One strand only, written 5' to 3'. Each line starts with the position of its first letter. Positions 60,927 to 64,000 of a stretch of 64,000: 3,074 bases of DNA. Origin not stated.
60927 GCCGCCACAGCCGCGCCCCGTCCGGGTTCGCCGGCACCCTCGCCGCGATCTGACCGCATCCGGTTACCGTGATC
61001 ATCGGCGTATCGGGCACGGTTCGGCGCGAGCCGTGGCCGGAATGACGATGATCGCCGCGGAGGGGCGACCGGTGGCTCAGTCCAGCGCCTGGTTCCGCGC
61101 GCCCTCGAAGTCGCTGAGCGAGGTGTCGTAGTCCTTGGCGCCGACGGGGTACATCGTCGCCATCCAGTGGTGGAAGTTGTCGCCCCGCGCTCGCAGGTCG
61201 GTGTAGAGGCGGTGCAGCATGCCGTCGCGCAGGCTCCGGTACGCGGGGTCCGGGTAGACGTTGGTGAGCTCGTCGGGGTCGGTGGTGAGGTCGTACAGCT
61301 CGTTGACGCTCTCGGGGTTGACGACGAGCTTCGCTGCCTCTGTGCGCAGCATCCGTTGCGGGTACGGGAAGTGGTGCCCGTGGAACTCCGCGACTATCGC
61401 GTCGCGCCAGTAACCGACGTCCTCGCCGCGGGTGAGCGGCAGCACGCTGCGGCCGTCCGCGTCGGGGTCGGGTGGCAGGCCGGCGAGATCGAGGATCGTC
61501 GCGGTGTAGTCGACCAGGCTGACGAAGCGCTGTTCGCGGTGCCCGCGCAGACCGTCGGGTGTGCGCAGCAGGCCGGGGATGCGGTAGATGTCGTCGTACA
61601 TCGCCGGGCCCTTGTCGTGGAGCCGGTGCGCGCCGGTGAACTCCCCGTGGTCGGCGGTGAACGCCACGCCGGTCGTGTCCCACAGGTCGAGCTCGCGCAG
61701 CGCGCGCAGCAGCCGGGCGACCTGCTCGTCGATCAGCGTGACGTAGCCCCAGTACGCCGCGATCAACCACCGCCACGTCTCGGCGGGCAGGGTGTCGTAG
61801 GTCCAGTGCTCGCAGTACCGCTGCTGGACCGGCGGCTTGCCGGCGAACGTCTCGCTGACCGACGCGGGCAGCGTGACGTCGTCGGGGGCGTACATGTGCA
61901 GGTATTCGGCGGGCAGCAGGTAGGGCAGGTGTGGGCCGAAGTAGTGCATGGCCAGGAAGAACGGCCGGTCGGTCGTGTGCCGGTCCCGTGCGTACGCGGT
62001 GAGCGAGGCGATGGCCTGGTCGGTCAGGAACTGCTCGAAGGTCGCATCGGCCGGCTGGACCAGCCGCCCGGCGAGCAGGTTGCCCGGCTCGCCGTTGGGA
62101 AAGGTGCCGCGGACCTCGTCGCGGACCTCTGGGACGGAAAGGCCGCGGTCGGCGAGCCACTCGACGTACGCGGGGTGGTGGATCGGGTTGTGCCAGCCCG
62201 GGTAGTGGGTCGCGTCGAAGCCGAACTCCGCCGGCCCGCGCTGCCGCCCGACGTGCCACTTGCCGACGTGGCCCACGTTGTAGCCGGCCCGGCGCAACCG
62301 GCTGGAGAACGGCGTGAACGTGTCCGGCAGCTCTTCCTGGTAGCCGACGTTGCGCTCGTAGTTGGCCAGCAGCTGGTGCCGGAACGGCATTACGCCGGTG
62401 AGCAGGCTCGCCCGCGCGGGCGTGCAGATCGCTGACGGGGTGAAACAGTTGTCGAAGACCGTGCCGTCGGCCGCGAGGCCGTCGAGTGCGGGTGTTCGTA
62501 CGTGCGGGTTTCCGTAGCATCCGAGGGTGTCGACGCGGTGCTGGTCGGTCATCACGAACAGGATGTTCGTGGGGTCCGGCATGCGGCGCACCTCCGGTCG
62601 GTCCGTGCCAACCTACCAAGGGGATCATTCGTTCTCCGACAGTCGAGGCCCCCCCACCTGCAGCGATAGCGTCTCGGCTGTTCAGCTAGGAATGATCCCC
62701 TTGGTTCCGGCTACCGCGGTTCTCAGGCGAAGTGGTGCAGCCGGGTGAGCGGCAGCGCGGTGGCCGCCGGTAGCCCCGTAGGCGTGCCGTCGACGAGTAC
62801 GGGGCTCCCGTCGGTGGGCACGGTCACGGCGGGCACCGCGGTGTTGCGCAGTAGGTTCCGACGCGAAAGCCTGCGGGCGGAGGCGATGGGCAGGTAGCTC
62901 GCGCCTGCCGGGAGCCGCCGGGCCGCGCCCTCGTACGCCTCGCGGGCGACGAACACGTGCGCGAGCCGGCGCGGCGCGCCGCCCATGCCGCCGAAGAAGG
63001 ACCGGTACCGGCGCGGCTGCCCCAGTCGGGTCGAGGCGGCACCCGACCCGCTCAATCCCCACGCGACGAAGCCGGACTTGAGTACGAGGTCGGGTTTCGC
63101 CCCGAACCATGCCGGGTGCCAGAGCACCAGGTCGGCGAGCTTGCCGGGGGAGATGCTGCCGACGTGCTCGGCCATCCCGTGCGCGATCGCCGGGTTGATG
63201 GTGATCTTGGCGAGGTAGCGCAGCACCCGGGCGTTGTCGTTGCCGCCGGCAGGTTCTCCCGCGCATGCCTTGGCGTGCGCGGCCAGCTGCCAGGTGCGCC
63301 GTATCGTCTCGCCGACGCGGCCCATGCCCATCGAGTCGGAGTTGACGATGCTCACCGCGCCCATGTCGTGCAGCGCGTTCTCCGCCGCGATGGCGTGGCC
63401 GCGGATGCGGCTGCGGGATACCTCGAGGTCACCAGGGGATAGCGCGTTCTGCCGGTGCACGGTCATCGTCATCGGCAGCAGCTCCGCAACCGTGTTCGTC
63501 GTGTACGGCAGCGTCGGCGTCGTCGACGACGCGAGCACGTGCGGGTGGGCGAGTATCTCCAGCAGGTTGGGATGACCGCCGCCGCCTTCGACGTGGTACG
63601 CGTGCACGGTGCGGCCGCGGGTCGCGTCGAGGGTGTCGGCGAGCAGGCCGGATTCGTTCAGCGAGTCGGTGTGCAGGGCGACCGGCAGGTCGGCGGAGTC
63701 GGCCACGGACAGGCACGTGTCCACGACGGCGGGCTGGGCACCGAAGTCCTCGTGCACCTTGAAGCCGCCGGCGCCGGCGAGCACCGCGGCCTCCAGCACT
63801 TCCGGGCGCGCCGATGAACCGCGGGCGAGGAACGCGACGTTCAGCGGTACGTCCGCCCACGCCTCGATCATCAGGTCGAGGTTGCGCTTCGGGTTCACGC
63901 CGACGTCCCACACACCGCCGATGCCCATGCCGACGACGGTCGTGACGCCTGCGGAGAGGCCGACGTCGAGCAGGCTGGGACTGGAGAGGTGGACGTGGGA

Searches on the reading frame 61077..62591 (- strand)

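Call 72: search_protein_families(library=pfam, proteins=[window:61077-62591:-], max_evalue=0.001)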
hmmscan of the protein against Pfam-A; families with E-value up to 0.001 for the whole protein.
window:61077-62591:- (504 aa): 3 families
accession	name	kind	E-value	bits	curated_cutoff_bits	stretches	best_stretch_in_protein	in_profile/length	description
PF00884.28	Sulfatase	-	2e-49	169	25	1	9-371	2-300/301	Sulfatase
PF16347.10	SGSH_C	-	2e-21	77.2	29.3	1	320-463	1-149/154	N-sulphoglucosamine sulphohydrolase, C-terminal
PF01663.27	Phosphodiest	-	3.6e-07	30.5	23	1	12-316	3-220/342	Type I phosphodiesterase / nucleotide pyrophosphatase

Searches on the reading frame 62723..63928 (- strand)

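Call 72: search_protein_families(library=pfam, proteins=[window:62723-63928:-], max_evalue=0.001)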
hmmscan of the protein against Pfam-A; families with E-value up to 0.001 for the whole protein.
window:62723-63928:- (401 aa): 2 families
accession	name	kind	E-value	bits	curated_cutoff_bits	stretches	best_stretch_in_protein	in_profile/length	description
PF01979.26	Amidohydro_1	-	4.1e-40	138.5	25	1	2-288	49-340/345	Amidohydrolase family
PF07969.17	Amidohydro_3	-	3.7e-05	23.8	29.7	1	172-279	345-453/472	Amidohydrolase family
